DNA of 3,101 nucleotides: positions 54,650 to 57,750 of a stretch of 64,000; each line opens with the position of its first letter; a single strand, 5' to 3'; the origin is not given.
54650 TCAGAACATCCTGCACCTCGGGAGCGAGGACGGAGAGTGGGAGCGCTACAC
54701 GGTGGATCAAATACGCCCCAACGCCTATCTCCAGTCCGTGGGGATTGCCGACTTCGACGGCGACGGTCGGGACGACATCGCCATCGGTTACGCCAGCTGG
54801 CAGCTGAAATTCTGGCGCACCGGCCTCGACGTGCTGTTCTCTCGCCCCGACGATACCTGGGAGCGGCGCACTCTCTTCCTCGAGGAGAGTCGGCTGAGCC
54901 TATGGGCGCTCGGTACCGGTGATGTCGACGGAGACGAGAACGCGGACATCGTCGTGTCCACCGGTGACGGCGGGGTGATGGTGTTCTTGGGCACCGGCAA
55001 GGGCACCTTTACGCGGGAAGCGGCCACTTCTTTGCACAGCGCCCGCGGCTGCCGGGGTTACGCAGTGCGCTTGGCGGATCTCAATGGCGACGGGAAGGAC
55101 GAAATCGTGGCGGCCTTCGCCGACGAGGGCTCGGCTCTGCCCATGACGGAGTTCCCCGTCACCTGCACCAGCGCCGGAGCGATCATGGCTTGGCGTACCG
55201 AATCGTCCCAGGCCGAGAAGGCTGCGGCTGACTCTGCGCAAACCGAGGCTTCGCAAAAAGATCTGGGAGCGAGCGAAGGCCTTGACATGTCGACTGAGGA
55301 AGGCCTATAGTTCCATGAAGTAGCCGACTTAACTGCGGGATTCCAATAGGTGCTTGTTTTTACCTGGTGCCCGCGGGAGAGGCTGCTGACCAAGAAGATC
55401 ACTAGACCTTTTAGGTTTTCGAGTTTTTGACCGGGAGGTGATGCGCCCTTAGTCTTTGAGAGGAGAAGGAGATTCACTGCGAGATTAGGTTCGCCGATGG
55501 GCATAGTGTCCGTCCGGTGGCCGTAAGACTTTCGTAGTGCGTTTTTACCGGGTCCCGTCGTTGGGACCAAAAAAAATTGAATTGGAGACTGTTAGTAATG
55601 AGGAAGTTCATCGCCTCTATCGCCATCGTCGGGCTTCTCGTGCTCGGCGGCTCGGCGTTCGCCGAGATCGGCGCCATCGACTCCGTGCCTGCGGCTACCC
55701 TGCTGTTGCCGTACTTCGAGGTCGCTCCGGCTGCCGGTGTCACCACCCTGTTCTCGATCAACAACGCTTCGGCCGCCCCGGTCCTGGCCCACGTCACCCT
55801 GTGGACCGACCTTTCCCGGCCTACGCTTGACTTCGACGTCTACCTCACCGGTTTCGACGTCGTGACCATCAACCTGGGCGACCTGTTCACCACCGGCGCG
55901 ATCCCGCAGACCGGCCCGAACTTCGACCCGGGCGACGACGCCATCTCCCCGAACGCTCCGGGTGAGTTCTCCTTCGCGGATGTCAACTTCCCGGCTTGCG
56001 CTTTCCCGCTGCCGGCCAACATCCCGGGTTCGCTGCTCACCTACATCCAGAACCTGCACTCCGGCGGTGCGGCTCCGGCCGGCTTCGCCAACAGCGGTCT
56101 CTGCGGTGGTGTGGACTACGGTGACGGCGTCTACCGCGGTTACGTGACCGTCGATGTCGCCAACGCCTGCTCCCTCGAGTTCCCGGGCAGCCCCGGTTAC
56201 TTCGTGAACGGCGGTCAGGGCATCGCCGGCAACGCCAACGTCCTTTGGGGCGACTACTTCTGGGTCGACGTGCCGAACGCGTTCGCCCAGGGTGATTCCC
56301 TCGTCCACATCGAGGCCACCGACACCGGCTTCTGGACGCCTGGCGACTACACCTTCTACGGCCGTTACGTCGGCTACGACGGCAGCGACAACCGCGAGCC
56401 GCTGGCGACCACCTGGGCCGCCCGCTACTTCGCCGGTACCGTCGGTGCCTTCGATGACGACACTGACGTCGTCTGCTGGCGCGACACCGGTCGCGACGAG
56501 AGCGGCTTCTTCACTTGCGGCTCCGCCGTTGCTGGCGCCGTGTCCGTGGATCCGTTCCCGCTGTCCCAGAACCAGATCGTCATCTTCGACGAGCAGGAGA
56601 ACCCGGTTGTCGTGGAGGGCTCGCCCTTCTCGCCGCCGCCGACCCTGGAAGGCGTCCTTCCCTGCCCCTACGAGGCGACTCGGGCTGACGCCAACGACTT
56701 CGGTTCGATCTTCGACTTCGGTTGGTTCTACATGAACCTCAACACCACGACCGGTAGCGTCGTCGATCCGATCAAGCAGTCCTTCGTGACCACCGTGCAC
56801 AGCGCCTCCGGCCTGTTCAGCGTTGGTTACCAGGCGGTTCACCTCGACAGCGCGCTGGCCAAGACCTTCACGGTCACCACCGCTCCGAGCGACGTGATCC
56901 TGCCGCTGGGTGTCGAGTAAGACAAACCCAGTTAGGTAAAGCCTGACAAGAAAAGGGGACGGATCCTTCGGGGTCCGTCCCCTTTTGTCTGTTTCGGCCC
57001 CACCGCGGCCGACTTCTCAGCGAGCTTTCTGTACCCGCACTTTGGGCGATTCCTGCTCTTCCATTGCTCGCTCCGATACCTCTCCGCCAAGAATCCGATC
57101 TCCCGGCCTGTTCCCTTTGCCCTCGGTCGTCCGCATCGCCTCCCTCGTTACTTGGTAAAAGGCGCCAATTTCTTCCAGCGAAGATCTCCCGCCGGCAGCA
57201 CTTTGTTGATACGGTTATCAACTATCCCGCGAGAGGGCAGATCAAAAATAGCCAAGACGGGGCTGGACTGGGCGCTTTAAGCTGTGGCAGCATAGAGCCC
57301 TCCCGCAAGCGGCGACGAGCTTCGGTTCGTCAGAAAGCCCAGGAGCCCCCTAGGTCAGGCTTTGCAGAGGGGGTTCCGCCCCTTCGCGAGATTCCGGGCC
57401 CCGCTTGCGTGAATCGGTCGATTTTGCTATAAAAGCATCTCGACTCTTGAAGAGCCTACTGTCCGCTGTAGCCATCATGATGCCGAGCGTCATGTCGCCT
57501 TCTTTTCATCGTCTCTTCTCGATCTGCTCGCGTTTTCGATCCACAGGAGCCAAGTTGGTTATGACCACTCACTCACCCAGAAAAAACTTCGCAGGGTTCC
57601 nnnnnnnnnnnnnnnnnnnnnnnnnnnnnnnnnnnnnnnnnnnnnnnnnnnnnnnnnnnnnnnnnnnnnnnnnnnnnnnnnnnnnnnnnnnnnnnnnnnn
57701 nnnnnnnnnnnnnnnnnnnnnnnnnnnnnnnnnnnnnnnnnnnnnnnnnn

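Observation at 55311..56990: Highly expressed-looking surface protein gene sharing a novel domain with the C-terminus of the giant PKD protein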

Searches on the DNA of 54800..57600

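Call 9: search_rna_families(source=window, start=54800, end=57600, threshold=evalue, max_evalue=1)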
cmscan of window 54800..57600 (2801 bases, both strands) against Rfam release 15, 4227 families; matches with E-value up to 1: 0.
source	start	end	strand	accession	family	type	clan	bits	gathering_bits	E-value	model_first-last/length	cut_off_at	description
